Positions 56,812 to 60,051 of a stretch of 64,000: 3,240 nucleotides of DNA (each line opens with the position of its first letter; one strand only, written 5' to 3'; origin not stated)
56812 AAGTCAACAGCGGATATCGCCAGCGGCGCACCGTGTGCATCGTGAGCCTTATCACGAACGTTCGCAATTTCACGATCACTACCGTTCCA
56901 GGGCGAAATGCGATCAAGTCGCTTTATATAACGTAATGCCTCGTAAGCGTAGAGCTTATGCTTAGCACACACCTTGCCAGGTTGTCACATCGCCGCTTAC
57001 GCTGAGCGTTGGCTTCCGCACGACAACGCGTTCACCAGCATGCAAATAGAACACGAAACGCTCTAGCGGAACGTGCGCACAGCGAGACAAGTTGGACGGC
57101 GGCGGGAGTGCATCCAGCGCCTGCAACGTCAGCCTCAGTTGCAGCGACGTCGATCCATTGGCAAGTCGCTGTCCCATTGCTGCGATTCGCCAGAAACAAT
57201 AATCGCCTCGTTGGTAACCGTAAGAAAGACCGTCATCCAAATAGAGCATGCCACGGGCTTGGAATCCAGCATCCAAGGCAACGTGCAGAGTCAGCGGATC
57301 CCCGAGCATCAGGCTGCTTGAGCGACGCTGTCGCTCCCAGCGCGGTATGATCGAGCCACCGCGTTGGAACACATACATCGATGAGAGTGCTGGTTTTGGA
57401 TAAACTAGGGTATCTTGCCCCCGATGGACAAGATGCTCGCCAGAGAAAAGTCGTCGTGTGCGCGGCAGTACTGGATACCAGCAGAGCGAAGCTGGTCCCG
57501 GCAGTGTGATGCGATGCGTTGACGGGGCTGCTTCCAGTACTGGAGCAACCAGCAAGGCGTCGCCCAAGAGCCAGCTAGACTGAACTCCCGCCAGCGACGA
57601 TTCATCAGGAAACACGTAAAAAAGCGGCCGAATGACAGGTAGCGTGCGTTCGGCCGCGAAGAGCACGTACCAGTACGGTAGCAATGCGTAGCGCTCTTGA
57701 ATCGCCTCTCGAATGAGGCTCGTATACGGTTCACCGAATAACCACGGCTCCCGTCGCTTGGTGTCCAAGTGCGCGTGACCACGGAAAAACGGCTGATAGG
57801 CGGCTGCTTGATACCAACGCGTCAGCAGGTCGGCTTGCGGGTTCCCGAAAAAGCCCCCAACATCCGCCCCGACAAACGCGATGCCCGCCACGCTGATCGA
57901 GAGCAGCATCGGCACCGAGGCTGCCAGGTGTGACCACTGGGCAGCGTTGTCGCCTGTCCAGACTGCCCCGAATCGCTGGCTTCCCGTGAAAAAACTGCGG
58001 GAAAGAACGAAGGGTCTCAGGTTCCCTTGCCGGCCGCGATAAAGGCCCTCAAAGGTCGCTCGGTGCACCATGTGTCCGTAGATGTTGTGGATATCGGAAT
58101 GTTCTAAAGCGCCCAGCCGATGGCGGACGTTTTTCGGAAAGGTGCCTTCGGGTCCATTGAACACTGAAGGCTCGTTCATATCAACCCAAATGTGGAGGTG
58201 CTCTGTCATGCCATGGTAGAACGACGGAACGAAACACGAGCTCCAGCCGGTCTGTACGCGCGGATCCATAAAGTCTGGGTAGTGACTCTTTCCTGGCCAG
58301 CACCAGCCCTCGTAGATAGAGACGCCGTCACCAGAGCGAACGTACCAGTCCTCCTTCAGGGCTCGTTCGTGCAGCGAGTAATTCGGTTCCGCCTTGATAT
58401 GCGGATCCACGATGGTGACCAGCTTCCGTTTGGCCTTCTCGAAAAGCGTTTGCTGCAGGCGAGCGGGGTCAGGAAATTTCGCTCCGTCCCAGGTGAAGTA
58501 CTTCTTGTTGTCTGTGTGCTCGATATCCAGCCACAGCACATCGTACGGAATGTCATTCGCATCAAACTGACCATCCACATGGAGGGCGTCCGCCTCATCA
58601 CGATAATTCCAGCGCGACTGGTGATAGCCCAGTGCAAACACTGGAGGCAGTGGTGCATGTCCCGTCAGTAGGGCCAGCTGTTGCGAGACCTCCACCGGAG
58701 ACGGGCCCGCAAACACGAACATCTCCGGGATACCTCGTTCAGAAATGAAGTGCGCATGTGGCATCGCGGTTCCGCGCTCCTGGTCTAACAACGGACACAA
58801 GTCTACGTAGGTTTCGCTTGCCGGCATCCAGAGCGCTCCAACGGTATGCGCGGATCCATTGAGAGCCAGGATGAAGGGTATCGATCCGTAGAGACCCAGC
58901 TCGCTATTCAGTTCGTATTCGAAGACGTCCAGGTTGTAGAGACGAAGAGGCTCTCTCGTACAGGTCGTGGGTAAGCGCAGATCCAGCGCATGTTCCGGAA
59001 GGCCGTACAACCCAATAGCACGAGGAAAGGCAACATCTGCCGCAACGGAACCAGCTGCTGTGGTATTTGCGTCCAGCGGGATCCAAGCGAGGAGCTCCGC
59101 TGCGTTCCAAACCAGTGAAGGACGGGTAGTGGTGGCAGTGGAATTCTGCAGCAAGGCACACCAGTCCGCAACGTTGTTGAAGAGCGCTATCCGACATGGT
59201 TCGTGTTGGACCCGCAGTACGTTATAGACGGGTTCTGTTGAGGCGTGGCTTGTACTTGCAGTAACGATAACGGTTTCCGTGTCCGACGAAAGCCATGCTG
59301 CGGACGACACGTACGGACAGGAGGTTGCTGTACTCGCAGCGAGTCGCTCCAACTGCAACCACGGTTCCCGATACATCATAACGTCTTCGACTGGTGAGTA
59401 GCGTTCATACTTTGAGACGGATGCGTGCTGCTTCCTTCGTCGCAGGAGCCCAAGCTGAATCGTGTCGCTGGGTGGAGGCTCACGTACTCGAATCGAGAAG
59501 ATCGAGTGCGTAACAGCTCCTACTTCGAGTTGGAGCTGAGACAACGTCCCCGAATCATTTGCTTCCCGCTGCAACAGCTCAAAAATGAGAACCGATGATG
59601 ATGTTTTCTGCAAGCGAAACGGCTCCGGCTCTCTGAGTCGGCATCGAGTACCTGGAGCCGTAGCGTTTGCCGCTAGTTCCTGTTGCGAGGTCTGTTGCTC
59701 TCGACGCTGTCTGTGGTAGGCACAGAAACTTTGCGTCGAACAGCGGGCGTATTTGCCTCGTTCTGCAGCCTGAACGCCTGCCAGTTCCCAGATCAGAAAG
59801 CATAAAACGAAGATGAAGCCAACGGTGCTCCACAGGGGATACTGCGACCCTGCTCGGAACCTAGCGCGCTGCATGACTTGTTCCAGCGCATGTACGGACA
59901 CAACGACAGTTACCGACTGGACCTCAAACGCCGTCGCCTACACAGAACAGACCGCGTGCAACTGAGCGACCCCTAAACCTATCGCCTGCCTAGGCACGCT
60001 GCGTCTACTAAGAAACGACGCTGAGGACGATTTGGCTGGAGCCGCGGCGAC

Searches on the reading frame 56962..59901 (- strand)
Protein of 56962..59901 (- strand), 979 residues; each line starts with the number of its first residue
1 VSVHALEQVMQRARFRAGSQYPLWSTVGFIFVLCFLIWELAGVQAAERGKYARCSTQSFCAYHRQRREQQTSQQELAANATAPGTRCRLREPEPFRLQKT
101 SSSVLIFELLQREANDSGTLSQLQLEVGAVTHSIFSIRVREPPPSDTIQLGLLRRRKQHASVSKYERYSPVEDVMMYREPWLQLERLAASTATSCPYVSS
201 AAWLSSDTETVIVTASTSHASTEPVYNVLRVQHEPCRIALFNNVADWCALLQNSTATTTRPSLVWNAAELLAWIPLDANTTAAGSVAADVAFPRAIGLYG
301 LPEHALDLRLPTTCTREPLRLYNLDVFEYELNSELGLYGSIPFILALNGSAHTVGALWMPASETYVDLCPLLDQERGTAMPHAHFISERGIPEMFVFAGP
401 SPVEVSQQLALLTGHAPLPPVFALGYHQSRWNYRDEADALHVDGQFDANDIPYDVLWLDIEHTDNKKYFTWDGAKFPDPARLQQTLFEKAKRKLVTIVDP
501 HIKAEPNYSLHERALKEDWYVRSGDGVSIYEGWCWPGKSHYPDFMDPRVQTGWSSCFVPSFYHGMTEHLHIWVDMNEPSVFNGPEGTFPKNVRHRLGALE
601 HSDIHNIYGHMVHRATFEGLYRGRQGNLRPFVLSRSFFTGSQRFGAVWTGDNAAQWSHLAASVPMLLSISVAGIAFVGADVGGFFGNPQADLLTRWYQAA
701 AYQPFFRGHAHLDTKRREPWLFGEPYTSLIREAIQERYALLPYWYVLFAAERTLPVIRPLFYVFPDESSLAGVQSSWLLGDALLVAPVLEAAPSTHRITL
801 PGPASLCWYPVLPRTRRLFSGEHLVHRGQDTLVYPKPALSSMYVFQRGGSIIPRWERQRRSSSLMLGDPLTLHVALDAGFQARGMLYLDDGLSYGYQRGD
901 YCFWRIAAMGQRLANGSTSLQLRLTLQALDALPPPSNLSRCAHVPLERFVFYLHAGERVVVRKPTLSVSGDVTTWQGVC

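Call 26: search_protein_families(library=pfam, proteins=[window:56962-59901:-], max_evalue=10)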
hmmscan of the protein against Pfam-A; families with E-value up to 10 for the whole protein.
window:56962-59901:- (979 aa): 5 families
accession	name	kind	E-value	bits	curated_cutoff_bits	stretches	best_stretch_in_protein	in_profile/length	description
PF01055.32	Glyco_hydro_31_2nd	-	2.1e-111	372.8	23.5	1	417-746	2-327/328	Glycosyl hydrolases family 31 TIM-barrel domain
PF13802.12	Gal_mutarotas_2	-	1.4e-21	78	27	1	211-367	41-184/184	Glycosyl hydrolase 31 N-terminal galactose mutarotase-like domain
PF21365.3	Glyco_hydro_31_3rd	-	6.8e-14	52.5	24.4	1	754-852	2-87/87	Glycosyl hydrolase family 31 C-terminal domain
PF17137.9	DUF5110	-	4.3e-05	23.9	27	1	869-908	1-37/71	Domain of unknown function (DUF5110)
PF13198.11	DUF4014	-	0.13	13.1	23.2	0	688-716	42-70/72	Protein of unknown function (DUF4014)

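Call 31: search_solved_structures(query=window:56962-59898:-, max_evalue=1e-20)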
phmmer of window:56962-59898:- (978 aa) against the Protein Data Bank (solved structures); distinct sequences matched with E-value up to 1e-20: 44.
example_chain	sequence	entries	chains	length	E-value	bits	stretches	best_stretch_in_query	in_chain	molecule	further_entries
5f0e_A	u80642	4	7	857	9.6e-203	678.9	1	281-970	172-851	Neutral alpha-glucosidase AB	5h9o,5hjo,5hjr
5ief_A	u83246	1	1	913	3.3e-201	673.9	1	281-970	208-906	Neutral alpha-glucosidase AB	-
7kry_A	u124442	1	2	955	3.4e-201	673.8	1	281-970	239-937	Neutral alpha-glucosidase AB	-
5ied_A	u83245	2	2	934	3.6e-201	673.7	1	281-970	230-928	Neutral alpha-glucosidase AB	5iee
7jty_A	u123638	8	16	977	3.7e-201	673.7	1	281-970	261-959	Alpha glucosidase 2 alpha neutral subunit | Isoform 2 of Neutral alpha-glucosidase AB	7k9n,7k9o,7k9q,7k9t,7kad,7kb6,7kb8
5ieg_A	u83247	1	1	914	3.8e-201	673.6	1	281-970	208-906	Neutral alpha-glucosidase AB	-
8d43_A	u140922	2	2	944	1.2e-196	658.8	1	282-918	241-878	Neutral alpha-glucosidase AB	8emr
7kbj_A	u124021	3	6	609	3.6e-179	600.9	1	382-970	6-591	Neutral alpha-glucosidase AB Trypsin-cleaved Fragment #3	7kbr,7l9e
5dkx_A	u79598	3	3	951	6.4e-165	553.7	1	279-905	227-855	Alpha glucosidase-like protein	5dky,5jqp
5dkz_A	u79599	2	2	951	8.4e-164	550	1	279-905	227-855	Alpha glucosidase-like protein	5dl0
9kz6_A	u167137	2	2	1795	1.8e-115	390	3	601-892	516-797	Maltase-glucoamylase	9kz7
5djw_A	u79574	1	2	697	1.3e-96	327.7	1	272-793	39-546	Alpha-glucosidase II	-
8cb1_A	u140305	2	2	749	7.8e-79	268.8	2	599-910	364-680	Lysosomal alpha-glucosidase (70 kDa)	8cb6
5nn3_A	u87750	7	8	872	1.4e-78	267.9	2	599-909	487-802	Lysosomal alpha-glucosidase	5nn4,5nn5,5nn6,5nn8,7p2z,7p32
5kzw_A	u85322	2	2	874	1.5e-78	267.9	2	599-909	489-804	Lysosomal alpha-glucosidase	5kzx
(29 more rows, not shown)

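Call 97: search_protein_families(library=ncbifam, proteins=[window:56962-59898:-], max_evalue=0.01)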
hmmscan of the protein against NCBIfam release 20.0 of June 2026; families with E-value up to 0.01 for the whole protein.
window:56962-59898:- (978 aa): 3 families
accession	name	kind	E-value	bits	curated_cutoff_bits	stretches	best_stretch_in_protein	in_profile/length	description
NF040948.1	alpha_gluc_MalA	equivalog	1.5e-104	350.5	800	1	299-803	65-574/627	alpha-glucosidase MalA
NF007940.0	PRK10658.1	equivalog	3.7e-42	144.7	606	1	391-793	236-624/771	alpha-xylosidase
NF007746.0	PRK10426.1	equivalog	6.2e-21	74.4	553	1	601-801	424-633/683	alpha-glucosidase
